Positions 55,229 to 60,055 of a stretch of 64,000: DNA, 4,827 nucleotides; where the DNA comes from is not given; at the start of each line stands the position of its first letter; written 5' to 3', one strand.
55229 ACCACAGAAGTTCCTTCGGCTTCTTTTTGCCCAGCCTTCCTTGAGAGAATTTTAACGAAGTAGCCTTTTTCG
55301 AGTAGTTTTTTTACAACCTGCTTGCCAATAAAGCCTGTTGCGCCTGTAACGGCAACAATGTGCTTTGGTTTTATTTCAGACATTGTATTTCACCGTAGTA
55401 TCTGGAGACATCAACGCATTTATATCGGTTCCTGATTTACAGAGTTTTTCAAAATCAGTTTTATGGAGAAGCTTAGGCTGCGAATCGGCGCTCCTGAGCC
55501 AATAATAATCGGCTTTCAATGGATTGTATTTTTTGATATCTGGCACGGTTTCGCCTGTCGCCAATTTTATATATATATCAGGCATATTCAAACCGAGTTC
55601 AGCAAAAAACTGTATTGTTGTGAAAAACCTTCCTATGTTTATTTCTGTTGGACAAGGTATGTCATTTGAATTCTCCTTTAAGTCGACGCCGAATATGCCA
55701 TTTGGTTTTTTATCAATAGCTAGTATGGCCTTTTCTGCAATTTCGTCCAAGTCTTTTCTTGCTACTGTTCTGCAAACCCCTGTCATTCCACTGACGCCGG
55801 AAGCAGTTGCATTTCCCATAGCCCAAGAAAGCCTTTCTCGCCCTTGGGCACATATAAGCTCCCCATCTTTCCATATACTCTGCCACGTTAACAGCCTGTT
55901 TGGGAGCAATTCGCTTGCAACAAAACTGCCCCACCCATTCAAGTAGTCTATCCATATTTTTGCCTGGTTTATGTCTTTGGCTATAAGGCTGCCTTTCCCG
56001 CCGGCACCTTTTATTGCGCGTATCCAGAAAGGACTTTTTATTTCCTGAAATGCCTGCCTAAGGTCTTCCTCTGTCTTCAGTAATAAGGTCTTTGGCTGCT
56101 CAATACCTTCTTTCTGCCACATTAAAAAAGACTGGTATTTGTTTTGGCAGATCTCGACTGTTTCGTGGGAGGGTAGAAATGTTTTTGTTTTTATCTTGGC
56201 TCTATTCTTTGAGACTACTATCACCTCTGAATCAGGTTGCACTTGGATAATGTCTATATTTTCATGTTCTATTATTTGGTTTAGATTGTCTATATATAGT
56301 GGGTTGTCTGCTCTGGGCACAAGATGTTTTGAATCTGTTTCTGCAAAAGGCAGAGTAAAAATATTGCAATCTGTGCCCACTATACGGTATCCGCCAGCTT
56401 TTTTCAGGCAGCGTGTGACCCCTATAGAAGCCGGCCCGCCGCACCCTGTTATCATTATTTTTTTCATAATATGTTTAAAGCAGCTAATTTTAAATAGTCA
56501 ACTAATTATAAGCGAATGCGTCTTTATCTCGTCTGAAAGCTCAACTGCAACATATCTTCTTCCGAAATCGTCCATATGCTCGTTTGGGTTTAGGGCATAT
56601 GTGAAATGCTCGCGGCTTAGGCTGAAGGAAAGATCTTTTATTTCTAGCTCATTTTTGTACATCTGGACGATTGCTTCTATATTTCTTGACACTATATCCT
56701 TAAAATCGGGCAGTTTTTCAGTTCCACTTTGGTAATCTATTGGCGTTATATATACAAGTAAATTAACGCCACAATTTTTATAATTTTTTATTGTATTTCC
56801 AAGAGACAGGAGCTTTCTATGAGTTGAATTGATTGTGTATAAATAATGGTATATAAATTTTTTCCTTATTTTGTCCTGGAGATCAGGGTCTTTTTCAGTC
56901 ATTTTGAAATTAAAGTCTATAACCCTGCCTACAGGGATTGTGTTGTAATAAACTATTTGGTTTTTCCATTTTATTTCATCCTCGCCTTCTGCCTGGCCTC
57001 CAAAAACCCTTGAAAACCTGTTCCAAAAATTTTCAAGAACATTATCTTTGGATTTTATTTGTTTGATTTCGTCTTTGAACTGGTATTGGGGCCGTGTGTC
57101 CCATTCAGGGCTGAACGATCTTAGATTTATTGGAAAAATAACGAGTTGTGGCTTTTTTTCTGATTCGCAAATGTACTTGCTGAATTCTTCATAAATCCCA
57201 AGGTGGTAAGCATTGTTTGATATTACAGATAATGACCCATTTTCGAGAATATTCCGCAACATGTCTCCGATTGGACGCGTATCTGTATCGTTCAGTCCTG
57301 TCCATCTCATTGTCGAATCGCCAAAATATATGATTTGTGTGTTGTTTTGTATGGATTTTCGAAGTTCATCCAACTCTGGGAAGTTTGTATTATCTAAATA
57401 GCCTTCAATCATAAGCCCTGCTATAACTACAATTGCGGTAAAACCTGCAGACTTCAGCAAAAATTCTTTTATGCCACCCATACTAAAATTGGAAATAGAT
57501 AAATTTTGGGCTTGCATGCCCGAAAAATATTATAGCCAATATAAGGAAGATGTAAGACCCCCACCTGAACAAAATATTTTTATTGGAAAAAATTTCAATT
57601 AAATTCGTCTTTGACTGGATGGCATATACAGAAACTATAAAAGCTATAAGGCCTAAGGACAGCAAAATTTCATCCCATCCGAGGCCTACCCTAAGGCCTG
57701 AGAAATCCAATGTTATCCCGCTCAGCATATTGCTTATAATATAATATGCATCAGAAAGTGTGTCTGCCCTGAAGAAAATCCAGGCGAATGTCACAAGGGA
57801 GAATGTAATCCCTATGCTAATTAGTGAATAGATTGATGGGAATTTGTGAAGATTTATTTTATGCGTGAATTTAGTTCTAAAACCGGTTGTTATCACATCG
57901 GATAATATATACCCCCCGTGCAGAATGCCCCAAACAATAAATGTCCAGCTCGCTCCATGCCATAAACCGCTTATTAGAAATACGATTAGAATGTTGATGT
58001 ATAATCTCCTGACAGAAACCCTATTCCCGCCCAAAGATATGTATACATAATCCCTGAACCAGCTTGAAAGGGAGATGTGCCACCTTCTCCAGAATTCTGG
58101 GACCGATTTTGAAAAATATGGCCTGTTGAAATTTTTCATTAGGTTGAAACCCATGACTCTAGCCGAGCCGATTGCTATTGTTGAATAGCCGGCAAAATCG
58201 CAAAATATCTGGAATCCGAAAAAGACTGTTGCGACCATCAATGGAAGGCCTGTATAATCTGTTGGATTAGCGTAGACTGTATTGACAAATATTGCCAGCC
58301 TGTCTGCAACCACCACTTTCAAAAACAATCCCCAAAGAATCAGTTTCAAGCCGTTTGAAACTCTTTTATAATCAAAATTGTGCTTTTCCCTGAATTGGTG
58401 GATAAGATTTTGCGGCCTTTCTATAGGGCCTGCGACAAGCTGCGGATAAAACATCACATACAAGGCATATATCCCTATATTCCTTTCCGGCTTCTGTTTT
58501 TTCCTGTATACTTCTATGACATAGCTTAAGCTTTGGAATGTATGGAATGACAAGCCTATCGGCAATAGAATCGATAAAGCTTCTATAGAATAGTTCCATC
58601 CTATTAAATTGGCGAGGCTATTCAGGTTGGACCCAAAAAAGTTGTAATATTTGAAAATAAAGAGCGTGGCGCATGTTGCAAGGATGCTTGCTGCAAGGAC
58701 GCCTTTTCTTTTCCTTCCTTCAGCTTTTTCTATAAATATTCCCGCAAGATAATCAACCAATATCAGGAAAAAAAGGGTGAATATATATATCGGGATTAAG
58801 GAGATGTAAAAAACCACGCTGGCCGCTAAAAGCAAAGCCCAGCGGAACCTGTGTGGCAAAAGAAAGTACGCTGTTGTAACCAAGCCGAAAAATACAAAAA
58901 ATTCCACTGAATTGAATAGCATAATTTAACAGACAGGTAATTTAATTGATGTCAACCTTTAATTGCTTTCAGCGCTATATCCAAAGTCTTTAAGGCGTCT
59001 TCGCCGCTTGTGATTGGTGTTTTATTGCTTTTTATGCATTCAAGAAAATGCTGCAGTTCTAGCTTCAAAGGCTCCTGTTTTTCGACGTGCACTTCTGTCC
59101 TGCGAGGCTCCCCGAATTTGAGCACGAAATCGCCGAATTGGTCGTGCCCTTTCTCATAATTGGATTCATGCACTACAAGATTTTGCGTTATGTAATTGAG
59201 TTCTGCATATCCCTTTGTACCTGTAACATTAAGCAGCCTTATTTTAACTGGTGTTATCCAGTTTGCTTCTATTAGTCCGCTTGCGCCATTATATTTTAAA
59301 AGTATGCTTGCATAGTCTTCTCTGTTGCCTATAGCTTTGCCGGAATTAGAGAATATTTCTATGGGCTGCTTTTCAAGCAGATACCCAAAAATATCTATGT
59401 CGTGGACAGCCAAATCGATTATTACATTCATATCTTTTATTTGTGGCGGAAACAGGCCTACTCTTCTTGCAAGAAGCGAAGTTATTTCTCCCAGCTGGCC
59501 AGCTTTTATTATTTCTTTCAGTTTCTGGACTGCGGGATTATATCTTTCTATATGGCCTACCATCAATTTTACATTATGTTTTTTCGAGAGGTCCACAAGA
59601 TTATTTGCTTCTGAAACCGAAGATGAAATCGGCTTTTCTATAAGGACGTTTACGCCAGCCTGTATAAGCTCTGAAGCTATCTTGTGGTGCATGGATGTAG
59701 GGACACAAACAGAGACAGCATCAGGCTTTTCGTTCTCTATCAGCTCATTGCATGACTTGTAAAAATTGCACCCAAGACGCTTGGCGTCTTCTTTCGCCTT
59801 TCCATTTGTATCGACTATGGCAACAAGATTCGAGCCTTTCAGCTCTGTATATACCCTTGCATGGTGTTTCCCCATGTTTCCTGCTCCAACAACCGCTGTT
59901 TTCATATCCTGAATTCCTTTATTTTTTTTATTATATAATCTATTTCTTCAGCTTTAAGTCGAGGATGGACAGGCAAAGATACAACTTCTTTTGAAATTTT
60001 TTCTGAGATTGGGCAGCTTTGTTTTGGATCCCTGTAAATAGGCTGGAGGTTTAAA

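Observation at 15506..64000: Very large (>45 kb) glycan biosynthesis/decoration island predicting a heavily modified acetamido-sugar glycan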

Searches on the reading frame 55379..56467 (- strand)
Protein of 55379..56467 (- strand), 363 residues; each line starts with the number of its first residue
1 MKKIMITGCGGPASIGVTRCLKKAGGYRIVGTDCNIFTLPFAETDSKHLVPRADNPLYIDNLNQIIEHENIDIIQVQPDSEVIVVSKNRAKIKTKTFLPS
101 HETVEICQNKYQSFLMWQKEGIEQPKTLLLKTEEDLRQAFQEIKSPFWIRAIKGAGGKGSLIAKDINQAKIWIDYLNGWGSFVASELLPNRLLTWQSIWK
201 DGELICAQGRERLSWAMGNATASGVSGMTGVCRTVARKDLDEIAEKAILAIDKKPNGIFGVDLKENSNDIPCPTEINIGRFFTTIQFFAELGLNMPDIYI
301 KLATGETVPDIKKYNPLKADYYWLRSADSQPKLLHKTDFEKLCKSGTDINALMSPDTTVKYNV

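Call 7: search_protein_families(library=pfam, proteins=[window:55379-56467:-], max_evalue=0.001)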
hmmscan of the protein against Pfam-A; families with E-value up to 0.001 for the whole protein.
window:55379-56467:- (363 aa): 3 families
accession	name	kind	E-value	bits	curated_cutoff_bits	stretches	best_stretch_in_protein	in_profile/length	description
PF21360.3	PylC-like_N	-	1.4e-08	35.2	27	1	4-93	1-89/96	PylC-like, N-terminal domain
PF08443.16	RimK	-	1.1e-05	25.5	21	1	108-176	2-72/188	RimK-like ATP-grasp domain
PF02222.28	ATP-grasp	-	0.00036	20.7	27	1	117-176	3-63/179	ATP-grasp domain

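Call 16: search_protein_families(library=ncbifam, proteins=[window:55379-56467:-], max_evalue=0.00001)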
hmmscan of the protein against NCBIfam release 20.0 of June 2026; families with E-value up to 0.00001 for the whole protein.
window:55379-56467:- (363 aa): 8 families
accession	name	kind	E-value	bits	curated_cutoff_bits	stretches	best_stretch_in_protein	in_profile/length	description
NF009402.0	PRK12767.1-1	equivalog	4.2e-26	91.5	218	1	1-302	2-297/329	carbamoyl phosphate synthase-like protein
NF009403.0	PRK12767.1-2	equivalog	2.6e-15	56.4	286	1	3-221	2-218/342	carbamoyl phosphate synthase-like protein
NF009406.0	PRK12767.1-5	equivalog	9.5e-15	54.5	271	1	2-171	3-172/327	carbamoyl phosphate synthase-like protein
NF009405.0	PRK12767.1-4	equivalog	2.6e-13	49.7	390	1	20-307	20-292/320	carbamoyl phosphate synthase-like protein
NF005315.0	PRK06849.1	equivalog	1.9e-10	40.3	406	1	2-152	5-160/389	hypothetical protein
NF009404.0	PRK12767.1-3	equivalog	1.5e-09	37.2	316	1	21-170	22-172/344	carbamoyl phosphate synthase-like protein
TIGR00768.1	rimK_fam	subfamily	5.4e-08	32.5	143.4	1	100-180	78-158/276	RimK family alpha-L-glutamate ligase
NF004679.0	PRK06019.1-5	equivalog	2.8e-06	26.4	326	1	77-176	67-168/376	5-(carboxyamino)imidazole ribonucleotide synthase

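Call 61: search_solved_structures(query=window:55379-56467:-, max_evalue=0.01)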
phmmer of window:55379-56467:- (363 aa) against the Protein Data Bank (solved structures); distinct sequences matched with E-value up to 0.01: 2.
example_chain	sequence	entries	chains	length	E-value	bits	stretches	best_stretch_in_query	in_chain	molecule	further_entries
2pn1_A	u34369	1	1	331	1.8e-06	30.5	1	4-314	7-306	Carbamoylphosphate synthase large subunit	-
4dim_A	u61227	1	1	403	0.00061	22.2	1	2-169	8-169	Phosphoribosylglycinamide synthetase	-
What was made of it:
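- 55376..56467 (-): ATP-grasp ligase (PylC-like N-terminal domain). Calls 7, 16, 61.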

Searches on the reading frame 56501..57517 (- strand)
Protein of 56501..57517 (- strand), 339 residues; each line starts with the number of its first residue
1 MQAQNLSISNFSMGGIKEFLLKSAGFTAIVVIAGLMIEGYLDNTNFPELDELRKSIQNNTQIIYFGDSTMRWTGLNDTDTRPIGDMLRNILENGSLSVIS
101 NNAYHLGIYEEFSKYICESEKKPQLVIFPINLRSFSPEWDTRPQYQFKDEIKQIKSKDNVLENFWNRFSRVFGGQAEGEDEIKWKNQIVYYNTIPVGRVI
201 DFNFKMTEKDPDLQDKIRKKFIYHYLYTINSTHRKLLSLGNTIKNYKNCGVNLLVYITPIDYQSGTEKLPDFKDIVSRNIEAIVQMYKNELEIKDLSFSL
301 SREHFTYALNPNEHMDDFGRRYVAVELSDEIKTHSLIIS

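Call 8: search_protein_families(library=pfam, proteins=[window:56501-57517:-], max_evalue=0.001)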
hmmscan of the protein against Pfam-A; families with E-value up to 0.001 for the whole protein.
window:56501-57517:- (339 aa): 0 families

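Call 17: search_protein_families(library=ncbifam, proteins=[window:56501-57517:-], max_evalue=0.001)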
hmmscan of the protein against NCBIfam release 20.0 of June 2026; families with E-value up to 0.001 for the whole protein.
window:56501-57517:- (339 aa): 0 families

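Call 29: search_protein_families(library=pfam, proteins=[window:56501-57517:-], max_evalue=10)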
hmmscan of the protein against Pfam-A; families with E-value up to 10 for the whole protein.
window:56501-57517:- (339 aa): 2 families
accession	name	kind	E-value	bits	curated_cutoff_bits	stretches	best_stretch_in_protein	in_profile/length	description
PF13096.11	CENP-P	-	0.077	13.1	25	1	107-144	43-80/177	CENP-A-nucleosome distal (CAD) centromere subunit, CENP-P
PF24753.1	DUF7698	-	0.12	12.7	27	1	241-299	12-70/118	Domain of unknown function (DUF7698)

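Call 45: search_protein_representatives(protein=window:56501-57517:-)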
Query: 339 residues. Proteins with E-value up to 0.001 (for the whole library): 967; up to 1e-10: 717; up to 1e-30: 173. The best 150 are listed.
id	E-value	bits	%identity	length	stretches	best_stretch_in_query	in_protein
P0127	4.7e-140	482.7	66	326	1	18-333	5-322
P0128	3.4e-68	246.5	44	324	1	19-331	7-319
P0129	1.7e-66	241.0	42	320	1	19-329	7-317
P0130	2.2e-64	234.0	39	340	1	5-335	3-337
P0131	5.1e-63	229.5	39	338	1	19-332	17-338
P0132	4.0e-62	226.6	42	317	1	16-327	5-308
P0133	2.8e-61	223.8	42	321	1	29-333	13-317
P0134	4.3e-61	223.2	40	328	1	26-331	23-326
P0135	6.1e-60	219.4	42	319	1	23-328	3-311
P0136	7.6e-60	219.1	38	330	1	16-331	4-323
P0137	3.5e-58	213.7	38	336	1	22-329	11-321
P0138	2.2e-57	211.0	38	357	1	45-333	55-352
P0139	3.5e-56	207.1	39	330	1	30-334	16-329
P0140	1.7e-54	201.5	36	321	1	18-333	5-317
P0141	1.6e-51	191.8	34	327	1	20-323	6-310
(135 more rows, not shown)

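Call 48: search_solved_structures(query=A3, max_evalue=10, show_alignments=2)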
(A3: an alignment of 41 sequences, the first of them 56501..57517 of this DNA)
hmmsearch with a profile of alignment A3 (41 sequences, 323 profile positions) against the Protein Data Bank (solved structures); distinct sequences matched with E-value up to 10: 4.
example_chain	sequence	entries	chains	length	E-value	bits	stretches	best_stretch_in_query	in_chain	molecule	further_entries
8ho9_A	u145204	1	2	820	0.2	13.7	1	155-232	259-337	Cellobiose phosphorylase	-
8hob_A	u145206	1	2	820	0.21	13.7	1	155-232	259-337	Cellobiose phosphorylase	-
3qde_A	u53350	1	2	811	0.26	13.3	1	155-231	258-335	Cellobiose phosphorylase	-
8ho7_A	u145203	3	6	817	0.26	13.3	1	155-231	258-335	Cellobiose phosphorylase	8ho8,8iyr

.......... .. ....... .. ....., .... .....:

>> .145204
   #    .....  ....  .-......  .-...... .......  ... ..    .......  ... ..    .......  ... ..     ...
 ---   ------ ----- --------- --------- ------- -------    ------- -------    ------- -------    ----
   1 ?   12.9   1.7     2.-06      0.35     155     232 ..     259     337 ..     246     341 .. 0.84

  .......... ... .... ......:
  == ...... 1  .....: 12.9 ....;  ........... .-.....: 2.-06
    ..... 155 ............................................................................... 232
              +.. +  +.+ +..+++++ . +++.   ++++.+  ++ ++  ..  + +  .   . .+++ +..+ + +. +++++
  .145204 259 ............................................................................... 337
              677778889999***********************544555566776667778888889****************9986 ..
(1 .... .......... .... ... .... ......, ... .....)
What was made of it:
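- Tried and rejected: The profile search found nothing (call 48).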

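Call 56: predict_structure(alignment_id=A3)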
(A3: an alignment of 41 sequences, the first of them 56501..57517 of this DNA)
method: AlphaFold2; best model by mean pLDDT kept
length: 339 residues; sequences in the alignment: 41
mean_pLDDT: 93.6   pTM: 0.89
mean pLDDT of the five models: 93.6, 92.3, 91.7, 91.4, 90.9
residues with pLDDT >= 90: 288; 70-90: 33; 50-70: 18; < 50: 0
segments of 3 or more residues with pLDDT < 50: none
pLDDT, mean of each block of 10 residues (from residue 1): 63 86 97 93 83 97 96 94 97 94 97 98 98 97 95 91 89 80 97 98 96 97 97 97 98 98 98 98 96 98 92 96 98 85
secondary structure, 60 per line:
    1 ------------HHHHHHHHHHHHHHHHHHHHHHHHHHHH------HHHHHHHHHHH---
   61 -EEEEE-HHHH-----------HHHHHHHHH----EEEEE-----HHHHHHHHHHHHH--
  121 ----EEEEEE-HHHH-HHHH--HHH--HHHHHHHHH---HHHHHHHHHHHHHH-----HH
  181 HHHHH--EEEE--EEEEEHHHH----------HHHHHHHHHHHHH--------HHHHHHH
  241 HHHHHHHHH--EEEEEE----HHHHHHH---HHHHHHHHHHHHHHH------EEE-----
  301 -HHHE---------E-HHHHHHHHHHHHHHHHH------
elements in order: H13-40 H47-57 E62-66 H68-71 H83-91 E96-100 H106-118 E125-130 H132-135 H137-140 H148-156 H160-173 H179-185 E188-191 E194-198 H199-202 H213-225 H234-249 E252-257 H262-268 H272-286 E293-295 H317-333
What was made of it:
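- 56498..57481 (-): DltD-like SGNH-fold protein with an N-terminal TM anchor. AF2 pLDDT 93.6 (call 56).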

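Call 58: fold_search(model_id=the predicted structure, library=pdb)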
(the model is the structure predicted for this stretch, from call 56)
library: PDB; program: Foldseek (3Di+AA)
matches with E <= 10: 1319; with E <= 0.001: 17
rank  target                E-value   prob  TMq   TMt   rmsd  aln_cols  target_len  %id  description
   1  3bma_F                1.7e-05  1.00  0.43  0.39  12.2       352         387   14  Crystal structure of D-alanyl-lipoteichoic acid synthetase from Streptococcus pneumoniae R6 (released 2007-12-25)
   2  3bma_B                2.3e-05  1.00  0.41  0.36  14.0       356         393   13  Crystal structure of D-alanyl-lipoteichoic acid synthetase from Streptococcus pneumoniae R6 (released 2007-12-25)
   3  3bma_E                2.6e-05  1.00  0.45  0.40  11.9       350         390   15  Crystal structure of D-alanyl-lipoteichoic acid synthetase from Streptococcus pneumoniae R6 (released 2007-12-25)
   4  6pfx_B                2.9e-05  1.00  0.40  0.36  14.4       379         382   12  D-alanyl transferase DltD from Enterococcus faecium (released 2019-07-03)
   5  3bma_A                4.3e-05  1.00  0.40  0.36  13.9       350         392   14  Crystal structure of D-alanyl-lipoteichoic acid synthetase from Streptococcus pneumoniae R6 (released 2007-12-25)
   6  3bma_C                5.1e-05  1.00  0.44  0.38  13.4       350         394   15  Crystal structure of D-alanyl-lipoteichoic acid synthetase from Streptococcus pneumoniae R6 (released 2007-12-25)
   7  6pfx_A                1.1e-04  1.00  0.40  0.36  13.9       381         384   13  D-alanyl transferase DltD from Enterococcus faecium (released 2019-07-03)
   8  6o93                  1.5e-04  1.00  0.41  0.36  14.2       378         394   13  D-alanyl transferase DltD from Enterococcus faecalis (released 2019-03-27)
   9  3bma_D                1.5e-04  1.00  0.40  0.36  13.1       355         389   14  Crystal structure of D-alanyl-lipoteichoic acid synthetase from Streptococcus pneumoniae R6 (released 2007-12-25)
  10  4tx1_A                2.9e-04  1.00  0.33  0.49  14.0       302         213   10  The crystal structure of carbohydrate acetylesterase family member from Sinorhizobium meliloti (released 2014-12-24)
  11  1yzf                  3.3e-04  1.00  0.36  0.58   7.3       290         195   11  Crystal structure of the lipase/acylhydrolase from Enterococcus faecalis (released 2005-04-12)
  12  7dxm_B                3.7e-04  1.00  0.41  0.36  15.7       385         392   12  Crystal structure of DltD (released 2021-07-21)
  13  4iyj_A                6.6e-04  1.00  0.41  0.61   6.5       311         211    7  Crystal structure of a putative acylhydrolase (BACUNI_03406) from Bacteroides uniformis ATCC 8492 at 1.37 A resolution (released 2013-03-06)
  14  4ppy_A                7.0e-04  1.00  0.35  0.52   8.4       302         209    9  Crystal structure of a putative acylhydrolase (BF3764) from Bacteroides fragilis NCTC 9343 at 2.00 A resolution (released 2014-04-02)
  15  7tlv                  7.4e-04  1.00  0.35  0.51   9.7       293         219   10  Structure of Neisseria gonorrhoeae peptidoglycan O-acetyltransferase B (PatB) substituted with selenomethionine (released 2023-01-25)
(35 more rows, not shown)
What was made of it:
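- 56498..57481 (-): Foldseek top hits DltD 3bma/6pfx, E 2e-5, then SGNH esterases and PatB (call 58).
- On Dlt D-alanylation system: DltD is the top structural match (call 58).
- Checked: The AF2 model has pLDDT 93.6, and the Foldseek top hits are DltD followed by SGNH esterases (calls 56, 58).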

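Call 80: find_encoding_contigs(protein=P0127, flank=10000, max_places=1)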
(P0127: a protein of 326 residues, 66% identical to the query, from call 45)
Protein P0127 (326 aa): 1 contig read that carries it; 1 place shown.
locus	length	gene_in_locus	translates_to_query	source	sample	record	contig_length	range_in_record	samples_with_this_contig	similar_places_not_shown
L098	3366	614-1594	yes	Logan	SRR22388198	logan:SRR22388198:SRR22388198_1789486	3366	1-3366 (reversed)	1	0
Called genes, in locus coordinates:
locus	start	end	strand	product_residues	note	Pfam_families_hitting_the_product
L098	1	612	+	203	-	?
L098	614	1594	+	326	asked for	-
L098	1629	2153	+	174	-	PF25084:LbH_EIF2B (weak), PF00132:Hexapep, PF25087:GMPPB_C, PF00132:Hexapep (weak), PF14602:Hexapep_2 (weak)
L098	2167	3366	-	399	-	?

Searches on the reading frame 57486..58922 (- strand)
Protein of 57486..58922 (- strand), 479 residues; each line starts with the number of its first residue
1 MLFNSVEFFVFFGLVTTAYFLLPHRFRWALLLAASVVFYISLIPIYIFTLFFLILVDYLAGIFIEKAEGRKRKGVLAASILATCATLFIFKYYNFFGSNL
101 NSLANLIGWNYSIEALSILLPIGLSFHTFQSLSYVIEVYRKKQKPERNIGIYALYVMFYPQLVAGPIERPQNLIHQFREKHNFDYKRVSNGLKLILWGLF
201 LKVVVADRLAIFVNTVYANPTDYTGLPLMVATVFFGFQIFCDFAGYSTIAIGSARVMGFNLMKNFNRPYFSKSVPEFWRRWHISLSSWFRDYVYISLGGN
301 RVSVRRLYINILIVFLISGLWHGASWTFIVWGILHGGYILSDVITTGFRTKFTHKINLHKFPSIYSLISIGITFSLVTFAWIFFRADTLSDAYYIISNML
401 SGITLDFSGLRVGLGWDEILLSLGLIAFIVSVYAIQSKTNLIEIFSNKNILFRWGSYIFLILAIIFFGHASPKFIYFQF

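Call 8: search_protein_families(library=pfam, proteins=[window:57486-58922:-], max_evalue=0.001)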
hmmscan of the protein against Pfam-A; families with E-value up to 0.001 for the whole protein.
window:57486-58922:- (479 aa): 2 families
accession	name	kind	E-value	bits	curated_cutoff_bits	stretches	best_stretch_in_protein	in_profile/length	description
PF03062.24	MBOAT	-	2.8e-29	102.9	27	1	152-353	84-306/337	MBOAT, membrane-bound O-acyltransferase family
PF13813.11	MBOAT_2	-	8.1e-06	26.5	25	1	264-324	4-66/85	Membrane bound O-acyl transferase family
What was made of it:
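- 57483..58922 (-): MBOAT membrane O-acyltransferase (DltB-like). Pfam MBOAT E 3e-29 (call 8).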

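Call 17: search_protein_families(library=ncbifam, proteins=[window:57486-58922:-], max_evalue=0.001)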
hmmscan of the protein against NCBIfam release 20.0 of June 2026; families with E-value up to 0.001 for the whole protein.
window:57486-58922:- (479 aa): 1 family
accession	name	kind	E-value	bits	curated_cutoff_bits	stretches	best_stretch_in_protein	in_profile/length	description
TIGR04091.1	LTA_dltB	equivalog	3.3e-49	168.1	375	1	3-384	3-376/380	D-alanyl-lipoteichoic acid biosynthesis protein DltB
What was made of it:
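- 57483..58922 (-): DltB model 168 bits, below cutoff (call 17).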

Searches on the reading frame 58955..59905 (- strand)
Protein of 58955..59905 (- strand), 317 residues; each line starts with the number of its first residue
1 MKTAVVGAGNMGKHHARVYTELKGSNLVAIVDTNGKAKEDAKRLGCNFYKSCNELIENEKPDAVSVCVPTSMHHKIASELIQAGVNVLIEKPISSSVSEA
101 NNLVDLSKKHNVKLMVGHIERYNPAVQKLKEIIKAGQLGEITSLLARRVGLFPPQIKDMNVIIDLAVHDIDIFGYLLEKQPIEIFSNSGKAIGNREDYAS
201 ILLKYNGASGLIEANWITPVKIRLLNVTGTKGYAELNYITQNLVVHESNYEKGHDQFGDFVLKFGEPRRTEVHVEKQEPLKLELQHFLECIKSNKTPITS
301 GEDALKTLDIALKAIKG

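Call 8: search_protein_families(library=pfam, proteins=[window:58955-59905:-], max_evalue=0.001)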
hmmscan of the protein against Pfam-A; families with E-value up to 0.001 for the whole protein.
window:58955-59905:- (317 aa): 7 families
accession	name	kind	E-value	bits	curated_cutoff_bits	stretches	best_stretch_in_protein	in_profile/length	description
PF01408.29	GFO_IDH_MocA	-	1.1e-31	110.4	24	1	2-118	2-120/120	Oxidoreductase family, NAD-binding Rossmann fold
PF22725.1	GFO_IDH_MocA_C3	-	2.8e-14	53.6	27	1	126-234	1-123/124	GFO/IDH/MocA C-terminal domain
PF02894.22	GFO_IDH_MocA_C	-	2.3e-11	44.4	22.9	1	130-311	1-203/218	Oxidoreductase family, C-terminal alpha/beta domain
PF02629.25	CoA_binding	-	1.5e-06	29.3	22.3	1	2-87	5-90/97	CoA binding domain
PF03807.23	F420_oxidored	-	6e-05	24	21.6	1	3-80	2-79/94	NADP oxidoreductase coenzyme F420-dependent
PF01113.26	DapB_N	-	0.00023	21.7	25.6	0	1-57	1-66/124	Dihydrodipicolinate reductase, N-terminus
PF13380.12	CoA_binding_2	-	0.00025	21.9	22.8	1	3-113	3-104/116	CoA binding domain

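Call 16: search_protein_families(library=ncbifam, proteins=[window:58955-59905:-], max_evalue=0.00001)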
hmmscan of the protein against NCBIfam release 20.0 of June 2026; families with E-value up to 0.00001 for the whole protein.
window:58955-59905:- (317 aa): 11 families
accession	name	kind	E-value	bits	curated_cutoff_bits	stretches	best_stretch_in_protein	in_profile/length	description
NF040723.1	UDP-GlcNAcDh_Arch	equivalog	6.2e-103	344.5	450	1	1-316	1-299/302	UDP-N-acetylglucosamine 3-dehydrogenase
TIGR04380.1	myo_inos_iolG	equivalog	7.5e-41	140.1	355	1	1-315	2-320/330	inositol 2-dehydrogenase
NF052679.1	InsChiInosDhIolG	equivalog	2.3e-22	79.5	540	1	2-179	4-187/343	bifunctional inositol 2-dehydrogenase/D-chiro-inositol 1-dehydrogenase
NF041392.1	XylDh_Gfo6_Halo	equivalog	8.1e-20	70.9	350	1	56-310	78-334/350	D-xylose 1-dehydrogenase Gfo6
NF052479.1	LevoglcsnDh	equivalog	2.2e-18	66.1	650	1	2-144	5-157/386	levoglucosan dehydrogenase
NF008607.0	PRK11579.1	subfamily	8.4e-13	48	330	1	4-158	8-161/346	oxidoreductase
NF058561.1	BT_2158_fam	equivalog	1.6e-12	46.8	750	1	3-144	38-180/487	glycoside 3-dehydrogenase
NF007574.0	PRK10206.1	equivalog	3.8e-12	45.9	352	1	23-171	26-181/345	oxidoreductase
NF058563.1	BT_2159_fam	equivalog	2.8e-10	39.7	650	1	2-144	2-146/350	disaccharide 3-dehydrogenase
NF003990.0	PRK05472.1-4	equivalog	2.4e-06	27.3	233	1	2-87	86-173/214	redox-sensing transcriptional repressor Rex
NF003995.0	PRK05472.2-4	subfamily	9.3e-06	25.3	126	0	2-89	85-174/213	redox-sensing transcriptional repressor Rex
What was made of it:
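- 58952..59905 (-): UDP-GlcNAc 3-dehydrogenase-like GFO/IDH/MocA oxidoreductase. NF040723 (archaeal) E 6e-103, 345 bits against a cutoff of 450, full length (call 16).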
